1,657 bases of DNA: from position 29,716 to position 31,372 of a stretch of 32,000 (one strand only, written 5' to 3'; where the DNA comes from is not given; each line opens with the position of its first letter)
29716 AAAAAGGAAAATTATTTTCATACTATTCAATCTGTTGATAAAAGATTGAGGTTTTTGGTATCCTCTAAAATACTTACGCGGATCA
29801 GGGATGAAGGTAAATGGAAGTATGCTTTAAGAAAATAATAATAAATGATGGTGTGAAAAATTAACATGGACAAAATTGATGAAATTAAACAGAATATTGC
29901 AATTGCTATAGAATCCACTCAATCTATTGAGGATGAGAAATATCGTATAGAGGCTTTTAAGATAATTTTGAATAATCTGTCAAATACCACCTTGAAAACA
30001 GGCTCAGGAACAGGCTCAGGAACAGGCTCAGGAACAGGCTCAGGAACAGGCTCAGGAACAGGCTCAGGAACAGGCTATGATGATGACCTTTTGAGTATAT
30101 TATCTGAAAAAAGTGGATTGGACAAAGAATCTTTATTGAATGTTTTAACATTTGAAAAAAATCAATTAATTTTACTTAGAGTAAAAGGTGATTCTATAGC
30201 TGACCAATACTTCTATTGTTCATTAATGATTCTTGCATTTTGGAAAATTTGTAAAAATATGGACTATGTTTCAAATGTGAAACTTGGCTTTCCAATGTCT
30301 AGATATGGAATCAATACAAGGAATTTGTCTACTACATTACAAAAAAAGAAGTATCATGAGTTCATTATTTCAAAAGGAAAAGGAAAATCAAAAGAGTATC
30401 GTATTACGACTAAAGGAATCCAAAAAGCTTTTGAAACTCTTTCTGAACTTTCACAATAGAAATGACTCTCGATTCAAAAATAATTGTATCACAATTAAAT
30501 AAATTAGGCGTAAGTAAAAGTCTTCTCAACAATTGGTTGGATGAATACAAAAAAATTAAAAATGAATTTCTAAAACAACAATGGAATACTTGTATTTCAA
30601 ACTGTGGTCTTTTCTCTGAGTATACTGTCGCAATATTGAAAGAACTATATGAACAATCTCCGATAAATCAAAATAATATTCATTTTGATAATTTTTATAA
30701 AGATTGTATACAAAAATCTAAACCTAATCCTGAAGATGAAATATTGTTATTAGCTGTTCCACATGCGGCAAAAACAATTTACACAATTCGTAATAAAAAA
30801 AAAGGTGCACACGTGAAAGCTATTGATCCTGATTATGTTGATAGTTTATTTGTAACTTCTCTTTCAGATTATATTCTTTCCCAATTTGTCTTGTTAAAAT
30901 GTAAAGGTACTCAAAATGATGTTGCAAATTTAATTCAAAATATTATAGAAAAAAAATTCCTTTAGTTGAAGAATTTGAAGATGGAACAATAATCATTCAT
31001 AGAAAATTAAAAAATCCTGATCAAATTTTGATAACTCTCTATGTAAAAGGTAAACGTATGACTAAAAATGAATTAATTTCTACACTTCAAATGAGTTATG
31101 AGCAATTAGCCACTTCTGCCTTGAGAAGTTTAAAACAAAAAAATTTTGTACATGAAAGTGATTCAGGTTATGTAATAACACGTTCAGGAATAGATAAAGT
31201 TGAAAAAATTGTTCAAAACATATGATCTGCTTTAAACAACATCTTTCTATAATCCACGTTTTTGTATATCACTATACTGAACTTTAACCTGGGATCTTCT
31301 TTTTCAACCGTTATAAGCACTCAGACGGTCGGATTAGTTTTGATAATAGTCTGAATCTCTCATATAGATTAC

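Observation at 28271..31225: Island of paralogous winged-helix proteins: a duplicated two-gene module of unknown function, possibly an integrated element or defence locus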

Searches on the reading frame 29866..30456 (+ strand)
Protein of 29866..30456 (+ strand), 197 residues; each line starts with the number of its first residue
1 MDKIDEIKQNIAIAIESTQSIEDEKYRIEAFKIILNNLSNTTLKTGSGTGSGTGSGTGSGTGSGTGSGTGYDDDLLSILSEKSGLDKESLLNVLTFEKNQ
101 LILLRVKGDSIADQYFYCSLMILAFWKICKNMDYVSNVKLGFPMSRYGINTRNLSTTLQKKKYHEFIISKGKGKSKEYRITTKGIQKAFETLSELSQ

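Call 10: search_protein_families(library=pfam, max_evalue=1, proteins=[window:29866-30456:+])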
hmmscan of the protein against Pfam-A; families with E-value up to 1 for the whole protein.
window:29866-30456:+ (197 aa): 1 family
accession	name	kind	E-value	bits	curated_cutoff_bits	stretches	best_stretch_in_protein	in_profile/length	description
PF20008.5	DUF6429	-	0.11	12.7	31.6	1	167-195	40-68/71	Domain of unknown function (DUF6429)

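Call 11: search_protein_families(library=ncbifam, max_evalue=1, proteins=[window:29866-30456:+])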
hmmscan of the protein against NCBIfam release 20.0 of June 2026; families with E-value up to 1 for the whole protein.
window:29866-30456:+ (197 aa): 1 family
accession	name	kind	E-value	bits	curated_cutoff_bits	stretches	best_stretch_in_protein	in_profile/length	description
NF038033.1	FEA1_rel_lipo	equivalog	0.0094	14.7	250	1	44-70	32-58/406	FEA1-related lipoprotein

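Call 12: search_protein_families(library=padloc, max_evalue=1, proteins=[window:29866-30456:+])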
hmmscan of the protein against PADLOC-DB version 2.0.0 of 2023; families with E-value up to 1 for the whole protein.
window:29866-30456:+ (197 aa): 0 families

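Call 73: search_protein_families(library=phrogs, max_evalue=0.1, proteins=[window:29866-30456:+])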
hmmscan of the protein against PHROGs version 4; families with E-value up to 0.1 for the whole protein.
window:29866-30456:+ (197 aa): 6 families
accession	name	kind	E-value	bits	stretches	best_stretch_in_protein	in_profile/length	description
phrog_815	-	unknown function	0.00099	19.4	1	44-74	279-310/420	-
phrog_24848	-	unknown function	0.0089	15.5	1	44-86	744-787/799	-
phrog_14139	-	unknown function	0.014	16.6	1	150-196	107-153/155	-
phrog_11232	-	unknown function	0.03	15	1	46-71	111-136/236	-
phrog_10780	-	tail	0.033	12.8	1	41-107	1292-1356/1694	tail length tape measure protein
phrog_37282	-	unknown function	0.097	11.9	0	27-82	172-226/620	-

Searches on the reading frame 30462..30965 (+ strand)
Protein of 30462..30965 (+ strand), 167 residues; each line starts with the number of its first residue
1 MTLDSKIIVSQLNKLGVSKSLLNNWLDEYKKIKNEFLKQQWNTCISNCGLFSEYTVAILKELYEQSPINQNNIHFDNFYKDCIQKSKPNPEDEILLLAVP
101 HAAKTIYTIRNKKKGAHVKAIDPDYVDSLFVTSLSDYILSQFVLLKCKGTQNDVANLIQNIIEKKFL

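Call 10: search_protein_families(library=pfam, max_evalue=1, proteins=[window:30462-30962:+])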
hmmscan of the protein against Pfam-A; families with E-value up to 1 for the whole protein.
window:30462-30962:+ (167 aa): 0 families

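Call 11: search_protein_families(library=ncbifam, max_evalue=1, proteins=[window:30462-30962:+])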
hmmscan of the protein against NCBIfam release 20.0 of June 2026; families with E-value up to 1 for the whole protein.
window:30462-30962:+ (167 aa): 0 families

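Call 12: search_protein_families(library=padloc, max_evalue=1, proteins=[window:30462-30962:+])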
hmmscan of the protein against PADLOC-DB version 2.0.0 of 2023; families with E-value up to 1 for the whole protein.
window:30462-30962:+ (167 aa): 0 families

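Call 27: find_encoding_contigs(protein=window:30462-30965:+, flank=10000, max_places=4)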
Protein window:30462-30965:+ (167 aa): 1 contig read that carries it; 1 place shown.
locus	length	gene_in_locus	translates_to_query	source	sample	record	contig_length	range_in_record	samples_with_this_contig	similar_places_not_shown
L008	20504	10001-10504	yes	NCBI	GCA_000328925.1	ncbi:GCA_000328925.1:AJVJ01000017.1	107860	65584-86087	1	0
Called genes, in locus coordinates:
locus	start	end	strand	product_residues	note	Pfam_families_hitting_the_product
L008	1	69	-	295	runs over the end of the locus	-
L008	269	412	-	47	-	-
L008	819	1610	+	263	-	PF25213:HVO_A0261_N, PF01022:HTH_5 (faint), PF08279:HTH_11 (weak), PF12802:MarR_2 (weak), PF12840:HTH_20, PF14947:HTH_45 (weak), PF08350:FilR1_middle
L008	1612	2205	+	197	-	-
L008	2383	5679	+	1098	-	-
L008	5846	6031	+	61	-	-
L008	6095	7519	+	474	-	PF22825:HpiC1-like, PF02412:TSP_3 (weak)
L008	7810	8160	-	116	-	-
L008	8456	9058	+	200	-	-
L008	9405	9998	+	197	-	-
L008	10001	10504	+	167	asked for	-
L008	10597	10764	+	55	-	-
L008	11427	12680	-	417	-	-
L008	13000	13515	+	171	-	-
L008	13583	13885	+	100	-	-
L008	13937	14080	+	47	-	-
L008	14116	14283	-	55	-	-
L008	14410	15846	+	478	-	-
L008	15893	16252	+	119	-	PF13428:TPR_14 (faint), PF00515:TPR_1 (faint), PF07719:TPR_2 (faint), PF13181:TPR_8 (faint), PF13431:TPR_17 (faint), PF12895:ANAPC3 (faint), PF14559:TPR_19, PF21033:RMD1-3 (weak)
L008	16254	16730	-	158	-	-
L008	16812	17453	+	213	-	-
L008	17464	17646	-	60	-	-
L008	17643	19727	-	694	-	PF09826:Beta_propel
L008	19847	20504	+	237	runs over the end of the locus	PF01022:HTH_5, PF08279:HTH_11 (faint), PF12840:HTH_20, PF13412:HTH_24 (weak)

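Call 31: search_protein_families(library=pfam, max_evalue=0.01, proteins=[L008:11427-12764:-, L008:13000-13512:+, L008:13583-13882:+, L008:14377-15843:+, L008:16254-16727:-, L008:16812-17450:+])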
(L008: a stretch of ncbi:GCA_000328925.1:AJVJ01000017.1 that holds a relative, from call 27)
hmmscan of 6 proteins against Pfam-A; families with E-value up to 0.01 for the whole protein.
L008:11427-12764:- (445 aa): 1 family
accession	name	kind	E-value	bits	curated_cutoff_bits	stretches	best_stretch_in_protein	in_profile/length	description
PF00589.27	Phage_integrase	-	4.6e-05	23.7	27.1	1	153-289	3-139/172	Phage integrase family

L008:13000-13512:+ (171 aa): 0 families

L008:13583-13882:+ (100 aa): 0 families

L008:14377-15843:+ (489 aa): 0 families

L008:16254-16727:- (157 aa): 0 families

L008:16812-17450:+ (213 aa): 0 families

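Call 73: search_protein_families(library=phrogs, max_evalue=0.1, proteins=[L008:11427-12764:-])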
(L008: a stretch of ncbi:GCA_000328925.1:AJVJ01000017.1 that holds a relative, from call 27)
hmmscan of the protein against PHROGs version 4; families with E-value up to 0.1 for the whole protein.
L008:11427-12764:- (445 aa): 3 families
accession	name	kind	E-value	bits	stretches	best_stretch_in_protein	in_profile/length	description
phrog_1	-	integration and excision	1.3e-12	48.8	1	78-404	206-514/611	integrase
phrog_216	-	integration and excision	1.1e-08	35.5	1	105-290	15-195/301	integrase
phrog_27132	-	unknown function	0.01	16.8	1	323-387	10-72/78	-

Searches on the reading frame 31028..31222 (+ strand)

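Call 10: search_protein_families(library=pfam, max_evalue=1, proteins=[window:31028-31222:+])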
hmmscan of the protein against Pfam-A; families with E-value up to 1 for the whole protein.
window:31028-31222:+ (65 aa): 11 families
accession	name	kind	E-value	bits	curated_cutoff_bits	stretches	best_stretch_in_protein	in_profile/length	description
PF14947.12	HTH_45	-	0.00017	22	25.5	1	6-61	15-69/77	Winged helix-turn-helix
PF18918.5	DUF5669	-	0.0056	16.6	25.9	1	26-61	34-68/76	Family of unknown function (DUF5669)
PF01090.25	Ribosomal_S19e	-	0.01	16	29.4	1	19-65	87-134/137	Ribosomal protein S19e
PF21715.3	CggR_N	-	0.028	14.6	30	1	17-61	24-67/71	CggR N-terminal DNA binding domain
PF21120.3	MCM_WH_arc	-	0.072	13.6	26.1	1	14-49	28-62/63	Archaeal MCM, winged-helix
PF08112.16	ATP-synt_E_2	-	0.1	13.4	25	1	13-35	24-46/56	ATP synthase epsilon subunit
PF18681.6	DUF5634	-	0.1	13.4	30.4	1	5-65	39-98/98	Family of unknown function (DUF5634)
PF24286.1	DUF7474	-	0.11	12.9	27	1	9-55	45-91/194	Family of unknown function (DUF7474)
PF25213.1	HVO_A0261_N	-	0.11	12.8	35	1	12-54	26-67/86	HVO_A0261 N-terminal domain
PF02270.21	TFIIF_beta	-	0.13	12.8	23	1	10-38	2-30/65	TFIIF, beta subunit HTH domain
PF21213.3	PriA-like_WH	-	0.13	12.7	27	1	21-41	41-61/63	Primosomal protein N'-like, winged helix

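Call 11: search_protein_families(library=ncbifam, max_evalue=1, proteins=[window:31028-31222:+])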
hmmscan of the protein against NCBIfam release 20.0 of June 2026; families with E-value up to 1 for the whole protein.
window:31028-31222:+ (65 aa): 5 families
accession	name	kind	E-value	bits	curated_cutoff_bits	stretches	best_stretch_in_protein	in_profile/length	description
NF053610.1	Sso10a_fam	subfamily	0.0013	18.7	60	1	8-55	16-61/64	Sso10a family chromatin protein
NF045919.1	HphnlacHdxRed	equivalog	0.002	17.3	340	1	7-61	223-276/309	p-hydroxyphenylacetate 3-hydroxylase reductase component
TIGR02647.1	DNA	hypoth_equivalog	0.008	15.8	44.6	1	27-61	35-68/77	TIGR02647 family protein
NF006811.0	PRK09333.1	equivalog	0.043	13.4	156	1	23-65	93-135/150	30S ribosomal protein S19e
NF010240.0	PRK13687.1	subfamily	0.051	13.6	99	1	9-62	28-82/85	hypothetical protein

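Call 12: search_protein_families(library=padloc, max_evalue=1, proteins=[window:31028-31222:+])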
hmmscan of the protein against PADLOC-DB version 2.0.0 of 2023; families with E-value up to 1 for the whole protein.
window:31028-31222:+ (65 aa): 4 families
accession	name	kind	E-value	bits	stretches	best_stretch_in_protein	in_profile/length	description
PDLC02930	NDT_II-A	-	9.8e-05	20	1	18-64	209-255/272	-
PDLC02976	WH_III-A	-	0.0002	20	1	9-60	17-66/104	-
PDLC02975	WH_III-A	-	0.0022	16.4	1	4-59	12-66/103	-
PDLC02974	WH_III-A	-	0.0035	15.6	1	17-64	22-68/101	-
